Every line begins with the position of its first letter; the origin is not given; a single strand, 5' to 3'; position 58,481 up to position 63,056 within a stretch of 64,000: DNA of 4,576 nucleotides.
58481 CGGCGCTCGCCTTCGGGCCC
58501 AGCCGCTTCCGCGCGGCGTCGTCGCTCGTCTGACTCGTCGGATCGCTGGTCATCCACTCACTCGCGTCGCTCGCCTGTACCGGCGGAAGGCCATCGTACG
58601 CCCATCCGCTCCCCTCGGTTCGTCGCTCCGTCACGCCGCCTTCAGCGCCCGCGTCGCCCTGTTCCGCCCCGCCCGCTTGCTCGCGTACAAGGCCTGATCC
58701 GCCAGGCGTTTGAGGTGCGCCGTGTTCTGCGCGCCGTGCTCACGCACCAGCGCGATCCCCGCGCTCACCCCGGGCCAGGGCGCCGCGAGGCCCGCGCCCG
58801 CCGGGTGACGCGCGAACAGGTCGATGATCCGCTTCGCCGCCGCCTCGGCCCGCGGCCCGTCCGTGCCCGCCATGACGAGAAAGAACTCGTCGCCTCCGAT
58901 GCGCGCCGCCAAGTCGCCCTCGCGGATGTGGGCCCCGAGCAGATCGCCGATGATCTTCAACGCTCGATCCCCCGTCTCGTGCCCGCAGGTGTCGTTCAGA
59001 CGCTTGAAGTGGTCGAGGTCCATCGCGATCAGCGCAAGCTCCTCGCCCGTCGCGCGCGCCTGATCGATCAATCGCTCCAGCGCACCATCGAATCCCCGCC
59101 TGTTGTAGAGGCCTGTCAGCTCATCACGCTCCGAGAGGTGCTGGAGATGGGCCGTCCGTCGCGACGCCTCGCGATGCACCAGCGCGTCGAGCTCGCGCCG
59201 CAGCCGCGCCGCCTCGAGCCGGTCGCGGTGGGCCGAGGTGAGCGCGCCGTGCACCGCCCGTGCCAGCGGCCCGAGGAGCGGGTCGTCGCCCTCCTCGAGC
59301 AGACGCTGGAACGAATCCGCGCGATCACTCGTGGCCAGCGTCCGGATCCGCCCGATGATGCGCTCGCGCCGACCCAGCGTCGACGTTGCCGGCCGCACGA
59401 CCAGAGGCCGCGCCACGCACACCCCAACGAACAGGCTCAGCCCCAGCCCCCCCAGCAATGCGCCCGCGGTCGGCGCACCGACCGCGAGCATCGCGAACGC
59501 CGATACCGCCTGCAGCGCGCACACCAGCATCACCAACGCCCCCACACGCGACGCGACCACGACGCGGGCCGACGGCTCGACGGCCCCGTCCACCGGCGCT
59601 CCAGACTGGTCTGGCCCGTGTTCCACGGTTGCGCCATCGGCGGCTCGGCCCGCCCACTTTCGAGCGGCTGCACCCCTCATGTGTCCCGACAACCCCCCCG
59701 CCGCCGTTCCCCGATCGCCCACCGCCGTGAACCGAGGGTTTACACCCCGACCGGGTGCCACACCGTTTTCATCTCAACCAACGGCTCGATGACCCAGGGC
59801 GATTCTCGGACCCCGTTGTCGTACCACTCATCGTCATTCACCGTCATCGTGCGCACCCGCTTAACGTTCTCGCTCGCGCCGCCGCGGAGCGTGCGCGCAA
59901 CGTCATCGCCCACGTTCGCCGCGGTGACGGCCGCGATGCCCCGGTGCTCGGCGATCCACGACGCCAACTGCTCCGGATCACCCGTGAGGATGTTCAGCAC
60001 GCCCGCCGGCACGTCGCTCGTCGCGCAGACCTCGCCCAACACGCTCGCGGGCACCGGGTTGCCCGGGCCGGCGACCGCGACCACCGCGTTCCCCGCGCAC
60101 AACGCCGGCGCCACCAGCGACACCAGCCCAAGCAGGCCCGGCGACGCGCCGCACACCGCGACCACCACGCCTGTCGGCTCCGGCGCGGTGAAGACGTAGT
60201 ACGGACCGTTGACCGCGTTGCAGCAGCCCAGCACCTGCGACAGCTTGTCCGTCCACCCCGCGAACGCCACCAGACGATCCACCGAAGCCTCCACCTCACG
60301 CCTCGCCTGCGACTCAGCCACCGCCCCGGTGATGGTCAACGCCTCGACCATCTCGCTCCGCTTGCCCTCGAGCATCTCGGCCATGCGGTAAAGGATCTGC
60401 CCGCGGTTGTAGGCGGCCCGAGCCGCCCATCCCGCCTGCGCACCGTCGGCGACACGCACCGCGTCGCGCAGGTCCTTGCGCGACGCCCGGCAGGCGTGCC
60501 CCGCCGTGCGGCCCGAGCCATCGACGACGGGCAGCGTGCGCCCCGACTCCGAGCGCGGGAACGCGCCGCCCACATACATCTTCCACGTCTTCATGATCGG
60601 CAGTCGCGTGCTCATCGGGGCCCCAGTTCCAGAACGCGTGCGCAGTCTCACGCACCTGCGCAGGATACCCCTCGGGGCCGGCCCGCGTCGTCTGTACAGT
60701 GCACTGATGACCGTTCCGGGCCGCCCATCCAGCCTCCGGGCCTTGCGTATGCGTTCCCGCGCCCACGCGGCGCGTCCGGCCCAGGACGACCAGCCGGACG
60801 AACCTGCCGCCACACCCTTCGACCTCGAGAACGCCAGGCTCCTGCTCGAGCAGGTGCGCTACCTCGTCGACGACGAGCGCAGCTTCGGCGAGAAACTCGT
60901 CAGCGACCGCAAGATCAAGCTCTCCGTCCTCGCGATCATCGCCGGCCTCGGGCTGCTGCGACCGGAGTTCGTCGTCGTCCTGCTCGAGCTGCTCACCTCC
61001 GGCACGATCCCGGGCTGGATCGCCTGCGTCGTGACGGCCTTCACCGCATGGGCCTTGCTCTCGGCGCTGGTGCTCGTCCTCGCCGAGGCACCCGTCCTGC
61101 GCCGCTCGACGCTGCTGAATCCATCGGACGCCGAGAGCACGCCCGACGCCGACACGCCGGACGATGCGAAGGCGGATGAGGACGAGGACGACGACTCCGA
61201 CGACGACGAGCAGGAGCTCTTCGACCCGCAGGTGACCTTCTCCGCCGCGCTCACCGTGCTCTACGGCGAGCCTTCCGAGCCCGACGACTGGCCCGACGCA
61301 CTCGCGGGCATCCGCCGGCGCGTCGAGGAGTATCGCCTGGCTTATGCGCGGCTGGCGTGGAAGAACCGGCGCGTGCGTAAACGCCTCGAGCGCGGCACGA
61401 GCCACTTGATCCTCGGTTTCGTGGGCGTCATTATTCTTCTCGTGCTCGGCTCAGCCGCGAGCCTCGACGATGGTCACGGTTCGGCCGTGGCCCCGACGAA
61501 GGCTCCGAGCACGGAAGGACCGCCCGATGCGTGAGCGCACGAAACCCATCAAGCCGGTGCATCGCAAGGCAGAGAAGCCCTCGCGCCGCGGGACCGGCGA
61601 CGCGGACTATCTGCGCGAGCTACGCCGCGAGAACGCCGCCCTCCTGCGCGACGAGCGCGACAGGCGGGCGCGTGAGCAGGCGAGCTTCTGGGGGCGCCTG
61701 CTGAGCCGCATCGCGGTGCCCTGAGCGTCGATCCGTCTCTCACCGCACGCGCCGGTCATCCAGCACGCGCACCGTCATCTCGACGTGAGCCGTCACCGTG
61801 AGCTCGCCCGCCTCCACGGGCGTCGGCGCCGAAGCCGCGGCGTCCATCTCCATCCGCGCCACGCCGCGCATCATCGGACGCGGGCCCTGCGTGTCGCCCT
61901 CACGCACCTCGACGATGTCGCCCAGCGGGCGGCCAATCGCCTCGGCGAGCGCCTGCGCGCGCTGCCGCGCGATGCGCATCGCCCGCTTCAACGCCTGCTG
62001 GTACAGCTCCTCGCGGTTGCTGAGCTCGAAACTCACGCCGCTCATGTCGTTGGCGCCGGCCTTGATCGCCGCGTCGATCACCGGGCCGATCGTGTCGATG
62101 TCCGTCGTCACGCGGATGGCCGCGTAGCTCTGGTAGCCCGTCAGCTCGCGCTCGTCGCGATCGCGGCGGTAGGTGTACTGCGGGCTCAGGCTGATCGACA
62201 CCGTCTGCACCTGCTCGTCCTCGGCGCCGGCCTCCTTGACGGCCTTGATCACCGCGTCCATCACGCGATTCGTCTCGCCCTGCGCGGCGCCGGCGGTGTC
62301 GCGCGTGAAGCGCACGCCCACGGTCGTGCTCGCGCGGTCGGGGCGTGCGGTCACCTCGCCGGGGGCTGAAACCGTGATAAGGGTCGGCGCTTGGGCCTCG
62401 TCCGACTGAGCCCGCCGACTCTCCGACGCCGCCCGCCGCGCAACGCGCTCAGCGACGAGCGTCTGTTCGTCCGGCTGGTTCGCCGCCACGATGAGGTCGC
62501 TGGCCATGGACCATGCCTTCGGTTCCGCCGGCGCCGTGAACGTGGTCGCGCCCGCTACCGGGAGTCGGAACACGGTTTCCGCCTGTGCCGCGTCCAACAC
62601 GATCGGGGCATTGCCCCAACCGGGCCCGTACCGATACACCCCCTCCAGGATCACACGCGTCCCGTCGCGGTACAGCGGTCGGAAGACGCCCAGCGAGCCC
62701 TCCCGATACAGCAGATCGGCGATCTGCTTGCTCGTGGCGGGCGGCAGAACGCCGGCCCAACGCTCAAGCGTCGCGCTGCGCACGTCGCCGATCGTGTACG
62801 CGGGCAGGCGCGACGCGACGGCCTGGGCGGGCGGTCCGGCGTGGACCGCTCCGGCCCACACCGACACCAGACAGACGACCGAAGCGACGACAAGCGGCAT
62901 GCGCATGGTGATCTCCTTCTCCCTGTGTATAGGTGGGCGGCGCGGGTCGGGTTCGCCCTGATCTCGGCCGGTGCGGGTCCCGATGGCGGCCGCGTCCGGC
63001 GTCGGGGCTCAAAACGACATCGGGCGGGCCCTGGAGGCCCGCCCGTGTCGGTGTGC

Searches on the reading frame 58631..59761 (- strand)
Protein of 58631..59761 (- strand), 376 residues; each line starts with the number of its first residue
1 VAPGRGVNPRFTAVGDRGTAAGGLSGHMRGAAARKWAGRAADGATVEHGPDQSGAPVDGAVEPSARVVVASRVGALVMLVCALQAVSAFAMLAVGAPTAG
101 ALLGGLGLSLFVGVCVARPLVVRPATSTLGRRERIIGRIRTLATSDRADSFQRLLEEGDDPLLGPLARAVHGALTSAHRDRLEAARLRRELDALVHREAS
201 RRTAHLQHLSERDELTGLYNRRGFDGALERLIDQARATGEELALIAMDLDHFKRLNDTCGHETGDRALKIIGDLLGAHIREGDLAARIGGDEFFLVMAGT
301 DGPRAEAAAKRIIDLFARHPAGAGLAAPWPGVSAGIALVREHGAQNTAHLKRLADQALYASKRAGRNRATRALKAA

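Call 62: search_protein_families(library=pfam, proteins=[window:58631-59761:-], max_evalue=0.01)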
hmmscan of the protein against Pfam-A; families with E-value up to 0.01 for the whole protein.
window:58631-59761:- (376 aa): 2 families
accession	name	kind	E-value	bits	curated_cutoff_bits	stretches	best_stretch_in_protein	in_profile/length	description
PF00990.26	GGDEF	-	7.3e-40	136.8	23.8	1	212-368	3-161/161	Diguanylate cyclase, GGDEF domain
PF17853.6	GGDEF_2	-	0.009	16.7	24.5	1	262-332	32-100/116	GGDEF-like domain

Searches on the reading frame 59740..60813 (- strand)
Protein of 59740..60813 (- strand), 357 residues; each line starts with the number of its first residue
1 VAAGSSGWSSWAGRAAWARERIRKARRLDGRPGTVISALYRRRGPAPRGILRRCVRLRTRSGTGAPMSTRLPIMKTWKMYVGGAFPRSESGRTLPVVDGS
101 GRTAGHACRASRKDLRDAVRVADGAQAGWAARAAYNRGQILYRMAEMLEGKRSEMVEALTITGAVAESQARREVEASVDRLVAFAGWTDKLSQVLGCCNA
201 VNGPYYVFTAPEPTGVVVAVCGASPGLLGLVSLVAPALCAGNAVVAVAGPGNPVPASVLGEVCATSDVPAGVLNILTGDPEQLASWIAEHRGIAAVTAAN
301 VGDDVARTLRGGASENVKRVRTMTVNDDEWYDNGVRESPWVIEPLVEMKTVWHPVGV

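Call 62: search_protein_families(library=pfam, proteins=[window:59740-60813:-], max_evalue=0.01)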
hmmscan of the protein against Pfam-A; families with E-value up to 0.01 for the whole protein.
window:59740-60813:- (357 aa): 1 family
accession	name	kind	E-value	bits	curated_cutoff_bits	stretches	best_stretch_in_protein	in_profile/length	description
PF00171.27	Aldedh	-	2.6e-29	102.6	23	1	92-320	7-232/461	Aldehyde dehydrogenase family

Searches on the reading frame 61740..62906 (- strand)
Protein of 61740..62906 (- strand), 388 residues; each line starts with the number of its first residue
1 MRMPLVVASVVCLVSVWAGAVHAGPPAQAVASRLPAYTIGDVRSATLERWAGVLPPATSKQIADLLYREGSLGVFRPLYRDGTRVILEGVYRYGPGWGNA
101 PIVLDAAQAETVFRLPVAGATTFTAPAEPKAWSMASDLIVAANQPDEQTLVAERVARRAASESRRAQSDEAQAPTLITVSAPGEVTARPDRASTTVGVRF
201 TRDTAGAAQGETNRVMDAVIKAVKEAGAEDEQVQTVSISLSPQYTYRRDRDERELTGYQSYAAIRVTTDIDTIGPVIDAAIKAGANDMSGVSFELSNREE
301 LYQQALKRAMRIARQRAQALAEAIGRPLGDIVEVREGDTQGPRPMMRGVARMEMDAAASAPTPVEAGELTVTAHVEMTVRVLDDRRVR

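Call 62: search_protein_families(library=pfam, proteins=[window:61740-62906:-], max_evalue=0.01)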
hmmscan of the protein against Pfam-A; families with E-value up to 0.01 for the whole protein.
window:61740-62906:- (388 aa): 1 family
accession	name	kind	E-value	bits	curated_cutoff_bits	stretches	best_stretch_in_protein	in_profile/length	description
PF04402.19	SIMPL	-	2.7e-53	181.7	25.2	1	177-378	1-204/205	Protein of unknown function (DUF541)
